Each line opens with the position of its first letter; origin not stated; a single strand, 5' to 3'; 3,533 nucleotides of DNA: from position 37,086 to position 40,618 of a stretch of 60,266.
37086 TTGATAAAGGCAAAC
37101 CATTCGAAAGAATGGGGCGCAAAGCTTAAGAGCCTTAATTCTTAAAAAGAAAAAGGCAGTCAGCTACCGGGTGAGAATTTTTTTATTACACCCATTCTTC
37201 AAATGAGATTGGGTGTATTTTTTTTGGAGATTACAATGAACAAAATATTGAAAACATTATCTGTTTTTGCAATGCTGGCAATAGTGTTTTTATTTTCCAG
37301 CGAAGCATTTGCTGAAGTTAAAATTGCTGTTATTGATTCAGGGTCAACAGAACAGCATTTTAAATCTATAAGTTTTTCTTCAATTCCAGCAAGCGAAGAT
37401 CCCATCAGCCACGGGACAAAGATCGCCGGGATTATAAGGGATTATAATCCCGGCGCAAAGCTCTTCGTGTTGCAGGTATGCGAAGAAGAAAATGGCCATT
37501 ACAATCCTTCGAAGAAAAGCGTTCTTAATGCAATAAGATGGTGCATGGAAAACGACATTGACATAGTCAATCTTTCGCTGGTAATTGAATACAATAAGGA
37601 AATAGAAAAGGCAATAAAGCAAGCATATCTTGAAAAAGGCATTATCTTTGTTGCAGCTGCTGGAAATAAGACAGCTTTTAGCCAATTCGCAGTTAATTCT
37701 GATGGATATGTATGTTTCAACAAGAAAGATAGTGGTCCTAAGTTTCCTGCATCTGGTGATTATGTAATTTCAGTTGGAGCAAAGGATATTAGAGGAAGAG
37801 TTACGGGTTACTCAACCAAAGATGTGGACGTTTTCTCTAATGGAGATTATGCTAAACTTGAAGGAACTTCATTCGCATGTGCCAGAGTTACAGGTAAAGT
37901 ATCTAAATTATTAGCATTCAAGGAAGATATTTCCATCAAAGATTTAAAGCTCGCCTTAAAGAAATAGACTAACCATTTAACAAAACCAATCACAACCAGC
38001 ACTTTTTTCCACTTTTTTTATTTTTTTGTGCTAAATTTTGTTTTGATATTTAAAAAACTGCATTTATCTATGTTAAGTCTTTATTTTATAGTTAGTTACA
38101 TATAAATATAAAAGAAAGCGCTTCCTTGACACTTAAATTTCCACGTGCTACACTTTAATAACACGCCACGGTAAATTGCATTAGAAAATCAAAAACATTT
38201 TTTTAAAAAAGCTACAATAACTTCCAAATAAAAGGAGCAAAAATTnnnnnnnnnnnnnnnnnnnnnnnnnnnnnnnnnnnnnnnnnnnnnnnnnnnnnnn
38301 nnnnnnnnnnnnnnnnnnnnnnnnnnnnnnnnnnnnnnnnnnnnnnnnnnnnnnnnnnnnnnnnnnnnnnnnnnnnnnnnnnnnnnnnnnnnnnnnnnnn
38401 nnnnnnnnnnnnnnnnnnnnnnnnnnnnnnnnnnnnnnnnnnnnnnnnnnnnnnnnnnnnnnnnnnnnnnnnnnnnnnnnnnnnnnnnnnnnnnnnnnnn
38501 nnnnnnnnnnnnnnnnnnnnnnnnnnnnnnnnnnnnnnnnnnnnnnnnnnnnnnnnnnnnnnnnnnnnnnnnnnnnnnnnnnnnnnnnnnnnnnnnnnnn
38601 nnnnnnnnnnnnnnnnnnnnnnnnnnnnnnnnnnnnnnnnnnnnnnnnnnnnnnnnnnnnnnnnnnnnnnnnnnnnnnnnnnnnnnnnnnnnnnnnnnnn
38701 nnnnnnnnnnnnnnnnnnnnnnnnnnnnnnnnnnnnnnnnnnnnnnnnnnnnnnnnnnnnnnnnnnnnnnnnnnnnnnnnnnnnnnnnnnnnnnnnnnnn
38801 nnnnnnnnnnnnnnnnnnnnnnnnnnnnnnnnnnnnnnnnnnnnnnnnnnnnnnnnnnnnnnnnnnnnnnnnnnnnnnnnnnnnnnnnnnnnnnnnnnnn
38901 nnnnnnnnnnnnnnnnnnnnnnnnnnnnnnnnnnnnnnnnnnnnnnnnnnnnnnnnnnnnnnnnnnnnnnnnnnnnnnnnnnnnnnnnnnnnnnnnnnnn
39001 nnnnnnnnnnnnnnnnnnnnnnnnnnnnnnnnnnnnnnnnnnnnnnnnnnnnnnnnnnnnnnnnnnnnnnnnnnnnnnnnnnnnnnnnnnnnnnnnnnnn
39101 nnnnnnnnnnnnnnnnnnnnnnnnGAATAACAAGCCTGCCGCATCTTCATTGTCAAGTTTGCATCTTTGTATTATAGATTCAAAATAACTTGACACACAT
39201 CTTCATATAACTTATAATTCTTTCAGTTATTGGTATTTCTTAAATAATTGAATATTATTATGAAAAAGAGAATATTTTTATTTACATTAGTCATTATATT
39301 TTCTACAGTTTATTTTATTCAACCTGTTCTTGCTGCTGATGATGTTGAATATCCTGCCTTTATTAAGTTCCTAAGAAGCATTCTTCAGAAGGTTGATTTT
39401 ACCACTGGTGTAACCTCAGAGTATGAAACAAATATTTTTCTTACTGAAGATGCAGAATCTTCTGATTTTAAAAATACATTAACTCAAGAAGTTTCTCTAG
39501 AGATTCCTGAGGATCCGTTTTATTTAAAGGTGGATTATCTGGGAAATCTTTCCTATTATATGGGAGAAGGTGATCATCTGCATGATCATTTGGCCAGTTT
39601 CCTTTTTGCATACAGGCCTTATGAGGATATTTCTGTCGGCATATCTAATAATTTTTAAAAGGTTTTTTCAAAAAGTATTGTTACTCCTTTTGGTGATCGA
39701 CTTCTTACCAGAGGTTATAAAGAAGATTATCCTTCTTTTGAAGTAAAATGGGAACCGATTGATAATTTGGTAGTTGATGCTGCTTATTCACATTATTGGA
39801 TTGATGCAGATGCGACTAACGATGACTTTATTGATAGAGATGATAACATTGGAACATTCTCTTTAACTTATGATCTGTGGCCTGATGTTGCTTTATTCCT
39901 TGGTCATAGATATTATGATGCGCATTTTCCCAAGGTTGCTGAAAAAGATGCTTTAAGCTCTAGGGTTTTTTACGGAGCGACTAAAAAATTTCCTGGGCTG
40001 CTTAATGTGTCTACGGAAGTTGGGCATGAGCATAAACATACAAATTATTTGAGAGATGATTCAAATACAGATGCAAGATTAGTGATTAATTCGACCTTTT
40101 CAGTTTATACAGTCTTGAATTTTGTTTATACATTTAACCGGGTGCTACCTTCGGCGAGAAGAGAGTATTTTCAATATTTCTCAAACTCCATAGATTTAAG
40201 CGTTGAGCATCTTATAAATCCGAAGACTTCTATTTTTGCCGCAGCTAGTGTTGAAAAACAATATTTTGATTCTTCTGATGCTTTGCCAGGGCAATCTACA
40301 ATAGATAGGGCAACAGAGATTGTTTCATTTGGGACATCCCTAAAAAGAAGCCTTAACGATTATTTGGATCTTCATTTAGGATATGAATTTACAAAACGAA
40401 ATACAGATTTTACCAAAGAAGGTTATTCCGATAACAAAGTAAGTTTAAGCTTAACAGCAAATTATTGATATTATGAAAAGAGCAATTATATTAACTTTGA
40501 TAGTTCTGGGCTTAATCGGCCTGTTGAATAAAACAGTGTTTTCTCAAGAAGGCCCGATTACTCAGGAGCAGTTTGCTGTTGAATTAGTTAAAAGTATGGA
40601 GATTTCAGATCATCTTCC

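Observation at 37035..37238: c-di-GMP-I (GEMM-I) riboswitch with a terminator platform in front of a secreted protease gene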

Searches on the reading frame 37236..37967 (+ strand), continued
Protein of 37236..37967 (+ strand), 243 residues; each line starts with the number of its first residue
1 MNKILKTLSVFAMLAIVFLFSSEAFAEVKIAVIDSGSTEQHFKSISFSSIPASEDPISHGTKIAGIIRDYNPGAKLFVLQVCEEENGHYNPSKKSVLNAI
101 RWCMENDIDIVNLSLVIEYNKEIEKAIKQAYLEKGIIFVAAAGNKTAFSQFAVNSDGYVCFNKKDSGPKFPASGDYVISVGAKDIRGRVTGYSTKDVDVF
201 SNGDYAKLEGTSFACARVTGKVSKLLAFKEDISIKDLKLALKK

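Call 41: search_solved_structures(query=window:37236-37967:+, max_evalue=0.00001)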
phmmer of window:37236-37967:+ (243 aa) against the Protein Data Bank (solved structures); distinct sequences matched with E-value up to 0.00001: 60.
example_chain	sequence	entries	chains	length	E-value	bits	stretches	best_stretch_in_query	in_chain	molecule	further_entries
1dui_A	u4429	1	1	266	1.6e-12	50.7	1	26-153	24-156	PROTEIN (SUBTILISIN BPN')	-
1gnv_A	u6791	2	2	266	1.6e-12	50.7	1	26-153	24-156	SUBTILISIN BPN'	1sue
1gns_A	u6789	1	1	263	1.6e-12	50.7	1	26-150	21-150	SUBTILISIN BPN'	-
1sua_A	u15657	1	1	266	1.9e-12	50.5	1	26-154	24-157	SUBTILISIN BPN'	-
7am3_A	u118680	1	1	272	2.1e-12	50.4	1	26-148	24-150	Subtilisin BPN'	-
7am4_A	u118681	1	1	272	4.2e-12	49.3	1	26-147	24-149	Subtilisin BPN'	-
7am5_A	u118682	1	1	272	4.2e-12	49.3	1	26-147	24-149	Subtilisin BPN'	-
7am7_A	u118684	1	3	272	4.7e-12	49.2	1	26-147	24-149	Subtilisin BPN'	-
7am6_A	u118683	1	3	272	4.9e-12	49.1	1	26-147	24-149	Subtilisin BPN'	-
6ube_S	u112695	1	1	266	5.3e-12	49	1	26-227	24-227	SUBTILISIN BPN'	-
7am8_A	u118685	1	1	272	5.3e-12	49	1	26-147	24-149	Subtilisin BPN'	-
3f49_S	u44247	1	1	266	5.5e-12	49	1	26-227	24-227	Subtilisin BPN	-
5ox2_A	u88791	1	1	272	7.6e-12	48.5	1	26-147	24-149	Subtilisin BPN'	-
1spb_S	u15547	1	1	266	1e-11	48.1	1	26-154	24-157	SUBTILISIN BPN'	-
3bgo_S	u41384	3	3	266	1.3e-11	47.7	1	26-226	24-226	Subtilisin BPN'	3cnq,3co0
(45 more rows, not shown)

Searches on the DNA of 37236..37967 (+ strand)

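Call 27: search_rna_families(sources=[L087, L088, L089, L090, L167, L168, L169, L170, L171, L172, L173, L174, L175, L176], threshold=gathering)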
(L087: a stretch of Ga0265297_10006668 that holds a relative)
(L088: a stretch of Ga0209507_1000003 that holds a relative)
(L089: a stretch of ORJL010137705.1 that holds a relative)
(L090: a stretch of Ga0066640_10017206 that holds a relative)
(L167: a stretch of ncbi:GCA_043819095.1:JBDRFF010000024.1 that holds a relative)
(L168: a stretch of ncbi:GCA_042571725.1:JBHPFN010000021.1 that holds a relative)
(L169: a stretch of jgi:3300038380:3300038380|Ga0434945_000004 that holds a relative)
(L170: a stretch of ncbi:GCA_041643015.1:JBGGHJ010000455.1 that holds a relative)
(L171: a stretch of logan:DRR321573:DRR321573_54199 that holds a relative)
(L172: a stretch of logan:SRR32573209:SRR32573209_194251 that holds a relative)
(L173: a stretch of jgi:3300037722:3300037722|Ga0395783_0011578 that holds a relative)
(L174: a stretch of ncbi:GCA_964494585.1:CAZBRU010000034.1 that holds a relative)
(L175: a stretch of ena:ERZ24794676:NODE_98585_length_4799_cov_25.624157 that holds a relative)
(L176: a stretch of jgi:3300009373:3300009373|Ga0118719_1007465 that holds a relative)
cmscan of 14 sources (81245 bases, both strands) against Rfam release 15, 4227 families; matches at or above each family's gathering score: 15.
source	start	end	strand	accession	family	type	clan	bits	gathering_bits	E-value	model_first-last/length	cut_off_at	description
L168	2845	2932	+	RF01051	c-di-GMP-I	Cis-reg; riboswitch;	CL00126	79.2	35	8e-14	1-87/87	no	c-di-GMP-I riboswitch aptamer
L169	2848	2939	+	RF01051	c-di-GMP-I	Cis-reg; riboswitch;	CL00126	78.3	35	1.3e-13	1-87/87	no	c-di-GMP-I riboswitch aptamer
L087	2778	2871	+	RF01051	c-di-GMP-I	Cis-reg; riboswitch;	CL00126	73.7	35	1.8e-12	1-87/87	no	c-di-GMP-I riboswitch aptamer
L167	2844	2936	+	RF01051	c-di-GMP-I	Cis-reg; riboswitch;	CL00126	73.5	35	2e-12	1-87/87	no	c-di-GMP-I riboswitch aptamer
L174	856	946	+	RF01051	c-di-GMP-I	Cis-reg; riboswitch;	CL00126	72.4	35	3.8e-12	1-87/87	no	c-di-GMP-I riboswitch aptamer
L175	761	846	+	RF03167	c-di-GMP-I-GGC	Cis-reg; riboswitch;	CL00126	64.2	59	9.1e-13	1-80/80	no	c-di-GMP-I-GGC riboswitch aptamer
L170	2767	2860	+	RF03167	c-di-GMP-I-GGC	Cis-reg; riboswitch;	CL00126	63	59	2.1e-12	1-80/80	no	c-di-GMP-I-GGC riboswitch aptamer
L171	2846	2939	+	RF03167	c-di-GMP-I-GGC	Cis-reg; riboswitch;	CL00126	62.4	59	3.1e-12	1-80/80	no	c-di-GMP-I-GGC riboswitch aptamer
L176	621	698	-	RF03167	c-di-GMP-I-GGC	Cis-reg; riboswitch;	CL00126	61.2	59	6.8e-12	1-80/80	no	c-di-GMP-I-GGC riboswitch aptamer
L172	2767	2866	+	RF03167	c-di-GMP-I-GGC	Cis-reg; riboswitch;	CL00126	60.2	59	1.3e-11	1-80/80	no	c-di-GMP-I-GGC riboswitch aptamer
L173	2760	2849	+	RF03167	c-di-GMP-I-GGC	Cis-reg; riboswitch;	CL00126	59.1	59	2.6e-11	1-80/80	no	c-di-GMP-I-GGC riboswitch aptamer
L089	401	499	+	RF01051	c-di-GMP-I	Cis-reg; riboswitch;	CL00126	57.1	35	2e-08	1-87/87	no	c-di-GMP-I riboswitch aptamer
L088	2700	2792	+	RF01051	c-di-GMP-I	Cis-reg; riboswitch;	CL00126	57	35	2.1e-08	1-87/87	no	c-di-GMP-I riboswitch aptamer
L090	2819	2907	+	RF01051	c-di-GMP-I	Cis-reg; riboswitch;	CL00126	56.3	35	3.2e-08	1-87/87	no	c-di-GMP-I riboswitch aptamer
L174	4167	4226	+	RF01051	c-di-GMP-I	Cis-reg; riboswitch;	CL00126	43.3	35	4.8e-05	1-87/87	no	c-di-GMP-I riboswitch aptamer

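Call 30: search_rna_families(sources=[L170, L172, L175, L173], threshold=gathering, show_alignments=4)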
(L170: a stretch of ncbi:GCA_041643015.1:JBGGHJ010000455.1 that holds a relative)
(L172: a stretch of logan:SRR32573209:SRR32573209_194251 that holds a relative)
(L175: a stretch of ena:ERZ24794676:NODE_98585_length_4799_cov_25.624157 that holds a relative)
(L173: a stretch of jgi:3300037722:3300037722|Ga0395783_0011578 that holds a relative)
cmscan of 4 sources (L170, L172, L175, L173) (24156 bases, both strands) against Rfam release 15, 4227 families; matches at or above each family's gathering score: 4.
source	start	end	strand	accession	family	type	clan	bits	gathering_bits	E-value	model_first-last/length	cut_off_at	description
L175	761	846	+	RF03167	c-di-GMP-I-GGC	Cis-reg; riboswitch;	CL00126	64.2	59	2.7e-13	1-80/80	no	c-di-GMP-I-GGC riboswitch aptamer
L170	2767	2860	+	RF03167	c-di-GMP-I-GGC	Cis-reg; riboswitch;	CL00126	63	59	6.2e-13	1-80/80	no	c-di-GMP-I-GGC riboswitch aptamer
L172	2767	2866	+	RF03167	c-di-GMP-I-GGC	Cis-reg; riboswitch;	CL00126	60.2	59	3.8e-12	1-80/80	no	c-di-GMP-I-GGC riboswitch aptamer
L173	2760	2849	+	RF03167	c-di-GMP-I-GGC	Cis-reg; riboswitch;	CL00126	59.1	59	7.8e-12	1-80/80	no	c-di-GMP-I-GGC riboswitch aptamer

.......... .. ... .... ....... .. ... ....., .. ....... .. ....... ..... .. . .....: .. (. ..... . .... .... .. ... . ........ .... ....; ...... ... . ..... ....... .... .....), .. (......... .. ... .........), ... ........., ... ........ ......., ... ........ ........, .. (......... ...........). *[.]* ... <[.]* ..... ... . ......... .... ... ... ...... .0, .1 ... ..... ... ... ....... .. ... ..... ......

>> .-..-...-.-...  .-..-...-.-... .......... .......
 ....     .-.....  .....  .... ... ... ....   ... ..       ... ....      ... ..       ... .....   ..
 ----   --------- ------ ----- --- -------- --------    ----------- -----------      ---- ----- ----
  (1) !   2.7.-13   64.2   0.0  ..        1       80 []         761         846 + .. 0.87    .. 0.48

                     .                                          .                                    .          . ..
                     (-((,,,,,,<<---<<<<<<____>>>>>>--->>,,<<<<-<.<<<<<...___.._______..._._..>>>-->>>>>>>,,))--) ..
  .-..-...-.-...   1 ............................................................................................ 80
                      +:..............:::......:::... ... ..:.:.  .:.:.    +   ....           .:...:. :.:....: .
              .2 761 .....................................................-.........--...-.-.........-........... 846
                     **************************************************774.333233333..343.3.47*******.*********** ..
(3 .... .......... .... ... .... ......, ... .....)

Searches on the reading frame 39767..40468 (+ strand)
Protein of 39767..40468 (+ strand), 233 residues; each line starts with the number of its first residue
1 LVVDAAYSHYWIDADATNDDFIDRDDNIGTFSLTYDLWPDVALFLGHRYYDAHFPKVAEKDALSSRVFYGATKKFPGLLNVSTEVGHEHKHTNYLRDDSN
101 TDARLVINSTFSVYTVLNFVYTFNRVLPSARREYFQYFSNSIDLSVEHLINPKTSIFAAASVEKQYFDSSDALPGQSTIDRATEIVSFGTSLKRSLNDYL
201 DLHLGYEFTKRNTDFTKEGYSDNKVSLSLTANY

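Call 7: search_protein_families(library=pfam, proteins=[window:39767-40468:+], max_evalue=0.01)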
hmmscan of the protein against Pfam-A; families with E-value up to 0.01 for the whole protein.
window:39767-40468:+ (233 aa): 1 family
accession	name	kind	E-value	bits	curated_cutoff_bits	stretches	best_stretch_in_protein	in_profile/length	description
PF10082.15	BBP2_2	-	0.00082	18.8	23.7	0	137-232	291-377/378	Putative beta-barrel porin 2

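Call 40: search_protein_families(library=ncbifam, proteins=[window:39767-40468:+], max_evalue=0.01)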
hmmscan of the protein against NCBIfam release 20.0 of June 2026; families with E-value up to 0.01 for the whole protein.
window:39767-40468:+ (233 aa): 2 families
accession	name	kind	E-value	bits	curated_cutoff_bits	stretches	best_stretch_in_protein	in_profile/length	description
TIGR03016.1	pepcterm_hypo_1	hypoth_equivalog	0.00018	20.7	90.85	1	143-233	395-477/477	TIGR03016 family PEP-CTERM system-associated outer membrane protein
TIGR03014.2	EpsL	equivalog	0.0012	17.9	275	1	85-233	238-385/385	XrtB/PEP-CTERM-associated polysaccharide biosynthesis outer membrane protein EpsL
